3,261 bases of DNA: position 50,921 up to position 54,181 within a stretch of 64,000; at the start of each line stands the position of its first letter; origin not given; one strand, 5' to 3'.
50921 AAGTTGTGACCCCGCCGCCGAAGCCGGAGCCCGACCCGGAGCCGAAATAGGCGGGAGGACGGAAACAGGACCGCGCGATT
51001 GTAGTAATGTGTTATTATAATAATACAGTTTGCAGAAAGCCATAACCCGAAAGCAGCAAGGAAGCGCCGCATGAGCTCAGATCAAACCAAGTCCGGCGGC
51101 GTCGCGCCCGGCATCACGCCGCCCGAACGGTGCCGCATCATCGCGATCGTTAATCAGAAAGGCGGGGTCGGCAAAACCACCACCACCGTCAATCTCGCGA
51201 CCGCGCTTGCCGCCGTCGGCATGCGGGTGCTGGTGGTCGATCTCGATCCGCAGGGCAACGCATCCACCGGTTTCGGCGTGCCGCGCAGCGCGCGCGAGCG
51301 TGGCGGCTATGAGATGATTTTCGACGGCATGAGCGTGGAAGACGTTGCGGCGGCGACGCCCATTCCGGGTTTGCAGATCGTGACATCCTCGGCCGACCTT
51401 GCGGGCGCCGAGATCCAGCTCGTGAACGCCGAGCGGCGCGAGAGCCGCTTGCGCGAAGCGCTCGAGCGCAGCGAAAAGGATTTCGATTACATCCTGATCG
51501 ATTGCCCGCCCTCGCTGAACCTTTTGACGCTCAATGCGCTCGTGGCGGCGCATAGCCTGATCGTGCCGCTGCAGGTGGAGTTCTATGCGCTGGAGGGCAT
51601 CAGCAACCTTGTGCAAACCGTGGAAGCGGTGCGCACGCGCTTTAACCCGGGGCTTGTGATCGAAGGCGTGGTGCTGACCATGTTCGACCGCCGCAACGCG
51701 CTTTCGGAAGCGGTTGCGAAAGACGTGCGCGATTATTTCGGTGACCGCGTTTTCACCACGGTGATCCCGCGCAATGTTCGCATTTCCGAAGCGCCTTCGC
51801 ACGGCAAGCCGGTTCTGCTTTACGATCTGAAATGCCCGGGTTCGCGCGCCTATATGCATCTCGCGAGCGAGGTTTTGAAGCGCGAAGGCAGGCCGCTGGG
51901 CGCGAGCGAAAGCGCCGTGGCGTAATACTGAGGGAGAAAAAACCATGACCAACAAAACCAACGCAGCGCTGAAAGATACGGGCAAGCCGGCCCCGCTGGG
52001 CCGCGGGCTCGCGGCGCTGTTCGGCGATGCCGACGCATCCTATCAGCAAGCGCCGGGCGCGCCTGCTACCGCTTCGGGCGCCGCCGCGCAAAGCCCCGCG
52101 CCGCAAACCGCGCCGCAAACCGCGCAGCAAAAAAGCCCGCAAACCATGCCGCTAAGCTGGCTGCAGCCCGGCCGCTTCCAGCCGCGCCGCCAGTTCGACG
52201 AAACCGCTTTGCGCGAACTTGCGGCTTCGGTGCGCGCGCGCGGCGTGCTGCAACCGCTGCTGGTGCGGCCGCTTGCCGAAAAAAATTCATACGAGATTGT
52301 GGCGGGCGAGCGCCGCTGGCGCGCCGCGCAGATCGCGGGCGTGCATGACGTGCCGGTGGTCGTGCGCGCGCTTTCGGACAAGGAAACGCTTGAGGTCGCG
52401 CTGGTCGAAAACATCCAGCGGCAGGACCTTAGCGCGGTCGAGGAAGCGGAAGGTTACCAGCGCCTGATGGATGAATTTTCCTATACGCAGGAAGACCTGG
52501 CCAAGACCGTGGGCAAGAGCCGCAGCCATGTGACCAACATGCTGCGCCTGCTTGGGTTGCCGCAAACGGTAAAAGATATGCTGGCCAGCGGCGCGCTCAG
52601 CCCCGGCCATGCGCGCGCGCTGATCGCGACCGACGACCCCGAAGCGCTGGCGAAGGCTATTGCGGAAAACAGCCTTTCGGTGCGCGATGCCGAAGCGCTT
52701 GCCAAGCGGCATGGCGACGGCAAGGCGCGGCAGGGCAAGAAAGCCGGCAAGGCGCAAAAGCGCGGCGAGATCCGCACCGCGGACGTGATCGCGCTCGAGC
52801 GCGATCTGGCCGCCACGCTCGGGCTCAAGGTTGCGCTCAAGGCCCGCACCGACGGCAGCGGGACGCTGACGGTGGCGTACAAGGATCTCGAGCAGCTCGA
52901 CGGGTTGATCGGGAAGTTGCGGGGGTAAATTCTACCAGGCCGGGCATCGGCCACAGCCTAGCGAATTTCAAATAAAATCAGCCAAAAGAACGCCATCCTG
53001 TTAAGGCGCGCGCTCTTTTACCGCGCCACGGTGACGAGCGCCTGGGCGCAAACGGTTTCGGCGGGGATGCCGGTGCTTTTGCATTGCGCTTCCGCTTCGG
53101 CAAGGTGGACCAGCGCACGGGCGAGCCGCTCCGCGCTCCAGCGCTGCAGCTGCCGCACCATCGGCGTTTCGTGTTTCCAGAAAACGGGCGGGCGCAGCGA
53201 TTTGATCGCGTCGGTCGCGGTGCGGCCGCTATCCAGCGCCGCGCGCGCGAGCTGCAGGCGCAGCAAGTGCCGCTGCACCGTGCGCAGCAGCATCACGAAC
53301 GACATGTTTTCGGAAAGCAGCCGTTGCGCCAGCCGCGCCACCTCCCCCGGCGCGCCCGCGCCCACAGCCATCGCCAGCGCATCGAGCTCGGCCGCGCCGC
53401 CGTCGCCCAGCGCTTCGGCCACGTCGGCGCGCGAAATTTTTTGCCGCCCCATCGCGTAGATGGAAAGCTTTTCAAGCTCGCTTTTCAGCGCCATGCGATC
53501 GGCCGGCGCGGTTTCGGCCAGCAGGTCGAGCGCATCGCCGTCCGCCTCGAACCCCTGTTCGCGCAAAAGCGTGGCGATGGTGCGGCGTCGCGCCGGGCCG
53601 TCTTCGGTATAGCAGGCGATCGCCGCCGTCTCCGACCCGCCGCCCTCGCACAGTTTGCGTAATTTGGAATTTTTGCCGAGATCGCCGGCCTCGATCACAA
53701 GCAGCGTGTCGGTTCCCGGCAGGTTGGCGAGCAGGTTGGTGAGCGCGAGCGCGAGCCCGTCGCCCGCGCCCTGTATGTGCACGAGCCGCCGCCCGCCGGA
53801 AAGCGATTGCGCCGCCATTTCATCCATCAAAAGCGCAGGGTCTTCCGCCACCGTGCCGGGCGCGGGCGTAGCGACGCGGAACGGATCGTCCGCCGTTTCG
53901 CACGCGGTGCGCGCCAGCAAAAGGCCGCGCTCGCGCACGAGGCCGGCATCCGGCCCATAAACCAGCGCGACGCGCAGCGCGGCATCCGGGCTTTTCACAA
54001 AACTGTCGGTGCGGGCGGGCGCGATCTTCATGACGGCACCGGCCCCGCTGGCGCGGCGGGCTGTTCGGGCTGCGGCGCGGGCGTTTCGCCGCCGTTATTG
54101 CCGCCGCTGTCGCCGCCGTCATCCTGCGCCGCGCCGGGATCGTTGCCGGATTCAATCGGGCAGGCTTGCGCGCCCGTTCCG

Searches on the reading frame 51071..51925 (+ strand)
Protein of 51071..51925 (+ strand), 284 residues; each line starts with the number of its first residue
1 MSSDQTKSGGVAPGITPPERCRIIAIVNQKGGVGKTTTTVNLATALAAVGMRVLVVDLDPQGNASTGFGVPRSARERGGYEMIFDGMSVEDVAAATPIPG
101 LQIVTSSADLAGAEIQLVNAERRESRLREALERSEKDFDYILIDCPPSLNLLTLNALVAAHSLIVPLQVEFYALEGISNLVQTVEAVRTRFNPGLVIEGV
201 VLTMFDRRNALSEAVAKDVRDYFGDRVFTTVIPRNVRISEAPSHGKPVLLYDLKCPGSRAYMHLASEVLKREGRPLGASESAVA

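Call 12: search_protein_families(library=ncbifam, proteins=[window:51071-51925:+])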
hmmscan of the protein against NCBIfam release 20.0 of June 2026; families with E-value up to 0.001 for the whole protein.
window:51071-51925:+ (284 aa): 31 families (the best 25 are shown)
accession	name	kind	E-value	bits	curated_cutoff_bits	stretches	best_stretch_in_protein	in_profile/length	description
TIGR03453.1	partition_RepA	equivalog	1.3e-32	113.1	348.45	1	12-242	95-344/387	plasmid partitioning protein RepA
NF041546.1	ParA_partition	equivalog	1.9e-32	112.5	180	2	23-66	1-44/203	ParA family partition ATPase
TIGR01969.1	minD_arch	subfamily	2.7e-26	92.3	201.75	1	22-272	1-234/251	cell division ATPase MinD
NF041283.1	PrgP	equivalog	5.6e-24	85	400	1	21-239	2-229/297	ParA superfamily DNA segregation protein PrgP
NF010443.0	PRK13869.1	subfamily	1.7e-22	79.8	446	1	13-241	113-360/405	plasmid-partitioning protein RepA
TIGR01968.1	minD_bact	equivalog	2.3e-21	76.3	212.9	2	126-270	100-238/261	septum site-determining protein MinD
TIGR03371.1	cellulose_yhjQ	equivalog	2.1e-19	70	157.85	1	23-266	3-239/246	cellulose biosynthesis protein BcsQ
NF010259.0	PRK13705.1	equivalog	1.1e-15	57.5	725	1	21-232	106-332/388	plasmid-partitioning protein SopA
TIGR01007.1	eps_fam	subfamily_domain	4.7e-14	52.4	108.05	1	21-159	17-148/204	polysaccharide biosynthesis tyrosine autokinase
NF047398.1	AAA_KGGVGR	domain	6.1e-11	43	90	1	21-59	2-40/190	KGGVGR-motif variant AAA ATPase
NF008079.0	PRK10818.1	equivalog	5e-10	39.2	508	1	21-59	2-40/270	septum site-determining protein MinD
TIGR01287.1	nifH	equivalog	6.8e-10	38.7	394.35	1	27-64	5-42/275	nitrogenase iron protein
NF033200.1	F430_CfbC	exception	3.5e-09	36.4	402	1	24-65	3-43/260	Ni-sirohydrochlorin a,c-diamide reductive cyclase ATP-dependent reductase subunit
NF008568.0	PRK11519.1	equivalog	1.7e-08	33.2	1068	1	26-209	531-702/720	tyrosine-protein kinase Wzc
NF008669.0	PRK11670.1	equivalog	2.3e-08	33.3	348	1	22-62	108-148/369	iron-sulfur cluster carrier protein ApbC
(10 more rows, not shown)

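Call 13: search_protein_families(library=pfam, proteins=[window:51071-51925:+])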
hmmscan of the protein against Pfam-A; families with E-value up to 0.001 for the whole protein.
window:51071-51925:+ (284 aa): 9 families
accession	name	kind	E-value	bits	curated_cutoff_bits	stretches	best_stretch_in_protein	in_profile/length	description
PF13614.12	AAA_31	-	4.3e-61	206.4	27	1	22-196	2-176/177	AAA domain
PF01656.29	CbiA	-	1.3e-31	109.6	25.4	1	24-248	1-125/125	CobQ/CobB/MinD/ParA nucleotide binding domain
PF09140.17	MipZ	-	6.5e-16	58.8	20.7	1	23-179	2-141/262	ATPase MipZ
PF06564.18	CBP_BcsQ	-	1.2e-13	51.6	21.3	1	23-165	3-143/234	Cellulose biosynthesis protein BcsQ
PF10609.15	ParA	-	6e-13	49.2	27.1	1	22-268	4-245/246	NUBPL iron-transfer P-loop NTPase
PF00142.24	Fer4_NifH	-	6.2e-10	39.4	25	1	24-64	3-42/271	4Fe-4S iron sulfur cluster binding proteins, NifH/frxC family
PF02374.21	ArsA_ATPase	-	2.8e-08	33.8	24.3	1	26-69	5-48/305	Anion-transporting ATPase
PF13579.12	Glyco_trans_4_4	-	9e-07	29.8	29.7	1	36-233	4-156/158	Glycosyl transferase 4-like domain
PF03029.23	ATP_bind_1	-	0.00022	21.6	27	0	32-146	6-99/240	Conserved hypothetical ATP binding protein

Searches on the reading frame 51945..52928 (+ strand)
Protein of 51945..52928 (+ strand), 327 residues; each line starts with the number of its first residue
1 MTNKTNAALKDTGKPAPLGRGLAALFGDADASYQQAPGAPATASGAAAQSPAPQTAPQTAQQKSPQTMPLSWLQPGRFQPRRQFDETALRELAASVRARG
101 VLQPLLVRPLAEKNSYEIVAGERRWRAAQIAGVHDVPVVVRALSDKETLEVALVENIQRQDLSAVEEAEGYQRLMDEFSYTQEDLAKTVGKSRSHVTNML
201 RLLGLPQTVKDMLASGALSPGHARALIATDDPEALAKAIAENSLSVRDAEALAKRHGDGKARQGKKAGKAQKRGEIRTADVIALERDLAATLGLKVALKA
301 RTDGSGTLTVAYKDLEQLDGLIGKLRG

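Call 12: search_protein_families(library=ncbifam, proteins=[window:51945-52928:+])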
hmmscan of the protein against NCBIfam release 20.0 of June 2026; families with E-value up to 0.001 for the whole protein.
window:51945-52928:+ (327 aa): 8 families
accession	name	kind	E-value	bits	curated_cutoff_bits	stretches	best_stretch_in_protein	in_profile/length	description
TIGR04285.1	nucleoid_noc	exception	7.4e-67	225.4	315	1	67-276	4-215/255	nucleoid occlusion protein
TIGR00180.1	parB_part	domain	1.6e-58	197.5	58.45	1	64-238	4-184/186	ParB/RepB/Spo0J family partition protein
TIGR03734.1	PRTRC_parB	hypoth_equivalog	6.3e-38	130.6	278.6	1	79-250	7-183/555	PRTRC system ParB family protein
TIGR03454.1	partition_RepB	equivalog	1.6e-18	67.2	201.5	1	74-203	73-201/325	plasmid partitioning protein RepB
NF010406.0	PRK13832.1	subfamily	4.7e-16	58.4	640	1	84-222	24-162/578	plasmid partitioning protein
NF010440.0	PRK13866.1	equivalog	6.2e-10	38.7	522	1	89-176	90-177/336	plasmid partitioning protein RepB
NF010252.0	PRK13698.1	equivalog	5.8e-07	28.7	274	1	84-241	84-230/323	ParB/RepB/Spo0J family plasmid partition protein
NF053625.1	SerKinSerKArch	equivalog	6.3e-06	25.5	380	1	78-142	24-89/244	ADP-dependent L-serine kinase SerK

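Call 13: search_protein_families(library=pfam, proteins=[window:51945-52928:+])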
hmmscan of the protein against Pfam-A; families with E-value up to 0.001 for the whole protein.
window:51945-52928:+ (327 aa): 4 families
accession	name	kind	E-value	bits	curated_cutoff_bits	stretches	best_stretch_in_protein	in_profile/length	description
PF02195.25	ParB_N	-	4.7e-35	119.9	26.3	1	67-158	5-95/95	ParB N-terminal domain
PF17762.8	HTH_ParB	-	6e-34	116.7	22.6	1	160-255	1-99/102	ParB HTH domain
PF23552.2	ParB_C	-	9.5e-15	54.2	23.8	1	278-326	2-50/50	ParB dimerisation domain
PF23433.1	DUF7119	-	9.3e-05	22.8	30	1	192-261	60-131/141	Family of unknown function (DUF7119)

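Call 30: search_solved_structures(query=window:51945-52928:+, show_alignments=2)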
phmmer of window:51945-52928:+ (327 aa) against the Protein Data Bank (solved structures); distinct sequences matched with E-value up to 0.001: 14.
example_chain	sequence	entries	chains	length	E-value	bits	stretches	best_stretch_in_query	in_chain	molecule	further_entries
6t1f_A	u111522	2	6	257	2.7e-61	210.7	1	66-267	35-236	Chromosome-partitioning protein ParB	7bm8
7bnk_A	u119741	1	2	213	8.7e-57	195.9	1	68-269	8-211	ParB family protein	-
7bnr_A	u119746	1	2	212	5.4e-56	193.3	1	68-269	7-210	ParB family protein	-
7o0n_A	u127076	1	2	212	5.6e-56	193.2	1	68-269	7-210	ParB family protein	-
1vz0_A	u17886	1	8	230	5.9e-52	180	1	67-258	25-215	Chromosome-partitioning protein Spo0J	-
6sdk_A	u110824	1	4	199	1.6e-47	165.5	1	68-254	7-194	Stage 0 sporulation protein J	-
7ol9_A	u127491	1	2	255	2e-46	161.9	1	49-275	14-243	Nucleoid occlusion protein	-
7ng0_A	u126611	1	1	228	2.1e-46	161.8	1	68-275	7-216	Nucleoid occlusion protein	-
7nfu_A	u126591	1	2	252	2.3e-46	161.7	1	61-275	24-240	Nucleoid occlusion protein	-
4umk_A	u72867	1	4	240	1.6e-39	139.3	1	71-256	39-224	PROBABLE CHROMOSOME-PARTITIONING PROTEIN PARB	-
6s6h_A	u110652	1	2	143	1.9e-33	119.3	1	148-268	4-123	Chromosome-partitioning protein ParB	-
6y93_A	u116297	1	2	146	3.5e-21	79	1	147-276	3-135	Nucleoid occlusion protein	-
8qa8_A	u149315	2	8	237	2.3e-12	50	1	65-217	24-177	Transcriptional repressor protein KorB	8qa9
1r71_A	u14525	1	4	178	0.0002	24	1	124-218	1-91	Transcriptional repressor protein korB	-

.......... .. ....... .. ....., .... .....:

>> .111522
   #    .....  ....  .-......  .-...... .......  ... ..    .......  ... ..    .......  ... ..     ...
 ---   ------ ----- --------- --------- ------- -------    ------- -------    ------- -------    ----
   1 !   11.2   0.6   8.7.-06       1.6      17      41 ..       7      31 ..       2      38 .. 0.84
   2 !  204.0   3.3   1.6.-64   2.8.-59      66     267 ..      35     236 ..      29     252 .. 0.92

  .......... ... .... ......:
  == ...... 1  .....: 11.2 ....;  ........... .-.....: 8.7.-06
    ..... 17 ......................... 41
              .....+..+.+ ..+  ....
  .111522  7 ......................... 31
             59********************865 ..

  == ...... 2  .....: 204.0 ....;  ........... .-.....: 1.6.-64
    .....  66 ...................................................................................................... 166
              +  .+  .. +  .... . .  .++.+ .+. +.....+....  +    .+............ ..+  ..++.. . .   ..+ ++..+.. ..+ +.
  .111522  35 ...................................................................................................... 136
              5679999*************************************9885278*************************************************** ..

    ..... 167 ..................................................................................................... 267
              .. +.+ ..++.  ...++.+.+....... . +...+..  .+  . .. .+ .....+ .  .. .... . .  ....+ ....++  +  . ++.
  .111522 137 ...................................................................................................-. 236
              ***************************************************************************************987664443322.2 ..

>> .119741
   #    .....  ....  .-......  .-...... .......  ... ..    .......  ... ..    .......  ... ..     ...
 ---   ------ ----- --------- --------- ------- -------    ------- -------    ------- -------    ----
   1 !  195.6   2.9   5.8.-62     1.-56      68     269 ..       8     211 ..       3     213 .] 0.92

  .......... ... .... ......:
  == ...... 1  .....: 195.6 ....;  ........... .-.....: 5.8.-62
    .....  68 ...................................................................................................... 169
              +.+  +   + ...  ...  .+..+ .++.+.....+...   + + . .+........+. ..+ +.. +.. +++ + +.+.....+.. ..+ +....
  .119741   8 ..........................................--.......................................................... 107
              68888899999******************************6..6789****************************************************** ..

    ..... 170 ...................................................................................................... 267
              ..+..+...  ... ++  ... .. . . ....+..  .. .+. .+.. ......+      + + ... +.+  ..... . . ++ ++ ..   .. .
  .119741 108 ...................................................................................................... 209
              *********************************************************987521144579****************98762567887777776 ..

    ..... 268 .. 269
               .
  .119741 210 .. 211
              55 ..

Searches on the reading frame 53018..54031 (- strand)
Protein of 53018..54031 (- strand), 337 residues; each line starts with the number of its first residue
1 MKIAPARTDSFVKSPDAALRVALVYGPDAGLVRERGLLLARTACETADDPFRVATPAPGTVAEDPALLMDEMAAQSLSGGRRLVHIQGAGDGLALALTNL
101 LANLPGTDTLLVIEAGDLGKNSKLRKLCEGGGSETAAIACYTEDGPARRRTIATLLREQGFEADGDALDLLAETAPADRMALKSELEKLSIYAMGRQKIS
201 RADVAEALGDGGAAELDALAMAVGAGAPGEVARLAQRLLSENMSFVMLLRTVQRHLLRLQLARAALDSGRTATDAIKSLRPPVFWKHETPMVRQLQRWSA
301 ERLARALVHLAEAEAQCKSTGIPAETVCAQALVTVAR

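Call 12: search_protein_families(library=ncbifam, proteins=[window:53018-54031:-])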
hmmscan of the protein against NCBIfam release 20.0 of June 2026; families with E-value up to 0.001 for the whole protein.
window:53018-54031:- (337 aa): 2 families
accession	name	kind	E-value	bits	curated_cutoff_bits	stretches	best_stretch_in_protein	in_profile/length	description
TIGR01128.2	holA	equivalog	4.4e-46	157.7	80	1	21-333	1-314/316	DNA polymerase III subunit delta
NF005134.0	PRK06585.1-1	equivalog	5.5e-21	74.9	478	1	20-320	21-310/326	DNA polymerase III subunit delta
